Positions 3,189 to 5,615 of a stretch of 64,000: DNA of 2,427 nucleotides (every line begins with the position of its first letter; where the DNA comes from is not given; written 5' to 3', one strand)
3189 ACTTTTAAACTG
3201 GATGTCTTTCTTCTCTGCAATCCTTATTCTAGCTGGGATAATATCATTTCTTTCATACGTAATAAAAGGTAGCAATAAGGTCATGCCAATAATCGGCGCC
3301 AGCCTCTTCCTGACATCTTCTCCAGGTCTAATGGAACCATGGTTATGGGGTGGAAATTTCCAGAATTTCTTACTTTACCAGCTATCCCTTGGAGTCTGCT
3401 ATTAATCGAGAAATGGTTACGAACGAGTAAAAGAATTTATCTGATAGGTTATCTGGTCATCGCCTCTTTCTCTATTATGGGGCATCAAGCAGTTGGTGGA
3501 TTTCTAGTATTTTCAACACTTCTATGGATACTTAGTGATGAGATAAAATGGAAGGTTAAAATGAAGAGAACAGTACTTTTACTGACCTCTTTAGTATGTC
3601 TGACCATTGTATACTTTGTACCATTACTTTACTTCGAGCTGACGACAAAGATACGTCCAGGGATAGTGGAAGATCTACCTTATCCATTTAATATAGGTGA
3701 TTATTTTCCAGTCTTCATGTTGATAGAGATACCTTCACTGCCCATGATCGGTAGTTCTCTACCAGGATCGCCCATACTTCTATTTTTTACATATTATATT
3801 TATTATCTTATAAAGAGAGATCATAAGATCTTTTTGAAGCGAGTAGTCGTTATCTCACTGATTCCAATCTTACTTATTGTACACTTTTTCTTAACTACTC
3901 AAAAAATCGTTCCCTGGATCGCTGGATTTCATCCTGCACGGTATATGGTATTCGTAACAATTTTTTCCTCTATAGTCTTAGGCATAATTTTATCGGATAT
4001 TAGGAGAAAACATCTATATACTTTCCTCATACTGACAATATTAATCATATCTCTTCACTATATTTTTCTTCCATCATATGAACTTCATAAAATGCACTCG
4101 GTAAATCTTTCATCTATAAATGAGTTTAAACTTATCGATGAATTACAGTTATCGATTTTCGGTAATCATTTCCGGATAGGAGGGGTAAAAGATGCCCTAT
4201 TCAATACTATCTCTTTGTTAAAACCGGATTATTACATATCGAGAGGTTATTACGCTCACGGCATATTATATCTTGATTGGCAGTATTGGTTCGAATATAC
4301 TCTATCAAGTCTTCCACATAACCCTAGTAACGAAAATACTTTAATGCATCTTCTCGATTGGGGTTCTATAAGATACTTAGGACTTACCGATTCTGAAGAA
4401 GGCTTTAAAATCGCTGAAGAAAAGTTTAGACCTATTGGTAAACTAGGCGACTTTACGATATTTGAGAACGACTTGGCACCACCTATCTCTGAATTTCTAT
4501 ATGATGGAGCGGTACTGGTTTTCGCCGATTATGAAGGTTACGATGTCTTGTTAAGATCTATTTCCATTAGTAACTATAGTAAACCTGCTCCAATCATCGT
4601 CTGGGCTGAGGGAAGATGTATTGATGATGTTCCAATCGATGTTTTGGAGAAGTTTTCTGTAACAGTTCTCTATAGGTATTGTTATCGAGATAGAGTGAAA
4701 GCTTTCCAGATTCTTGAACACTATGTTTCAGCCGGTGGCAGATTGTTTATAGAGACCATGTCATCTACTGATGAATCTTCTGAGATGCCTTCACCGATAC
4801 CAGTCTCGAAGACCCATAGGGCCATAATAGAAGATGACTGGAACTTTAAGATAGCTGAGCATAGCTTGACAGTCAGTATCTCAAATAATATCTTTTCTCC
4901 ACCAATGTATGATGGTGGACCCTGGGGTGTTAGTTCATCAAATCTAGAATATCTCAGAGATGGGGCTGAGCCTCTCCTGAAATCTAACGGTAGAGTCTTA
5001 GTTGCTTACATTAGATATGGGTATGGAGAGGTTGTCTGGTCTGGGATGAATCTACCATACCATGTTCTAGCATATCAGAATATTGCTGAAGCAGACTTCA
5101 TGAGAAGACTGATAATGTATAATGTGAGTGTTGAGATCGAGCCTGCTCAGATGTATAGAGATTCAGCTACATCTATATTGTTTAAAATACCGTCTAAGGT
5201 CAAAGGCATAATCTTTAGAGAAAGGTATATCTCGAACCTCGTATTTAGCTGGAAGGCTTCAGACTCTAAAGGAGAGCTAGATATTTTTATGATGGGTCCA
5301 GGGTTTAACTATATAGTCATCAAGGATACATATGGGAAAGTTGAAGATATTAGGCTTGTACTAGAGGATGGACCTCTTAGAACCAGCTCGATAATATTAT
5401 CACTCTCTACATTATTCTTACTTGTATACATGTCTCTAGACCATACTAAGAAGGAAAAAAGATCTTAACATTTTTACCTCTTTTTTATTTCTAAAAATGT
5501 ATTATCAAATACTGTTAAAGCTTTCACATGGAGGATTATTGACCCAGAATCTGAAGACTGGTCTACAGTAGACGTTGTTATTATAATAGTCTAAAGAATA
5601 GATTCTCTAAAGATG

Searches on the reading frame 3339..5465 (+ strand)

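Call 32: search_protein_families(library=pfam, proteins=[window:3339-5465:+], max_evalue=0.00001)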
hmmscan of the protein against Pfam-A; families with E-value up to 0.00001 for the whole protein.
window:3339-5465:+ (709 aa): 0 families

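Call 79: search_protein_families(library=pfam, proteins=[window:3339-5465:+], max_evalue=0.05)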
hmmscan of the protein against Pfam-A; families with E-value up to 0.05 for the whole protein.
window:3339-5465:+ (709 aa): 1 family
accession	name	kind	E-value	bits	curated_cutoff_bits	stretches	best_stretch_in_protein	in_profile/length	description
PF10131.15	PTPS_related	-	0.00075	18.5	26.4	0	426-488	479-542/621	6-pyruvoyl-tetrahydropterin synthase related domain; membrane protein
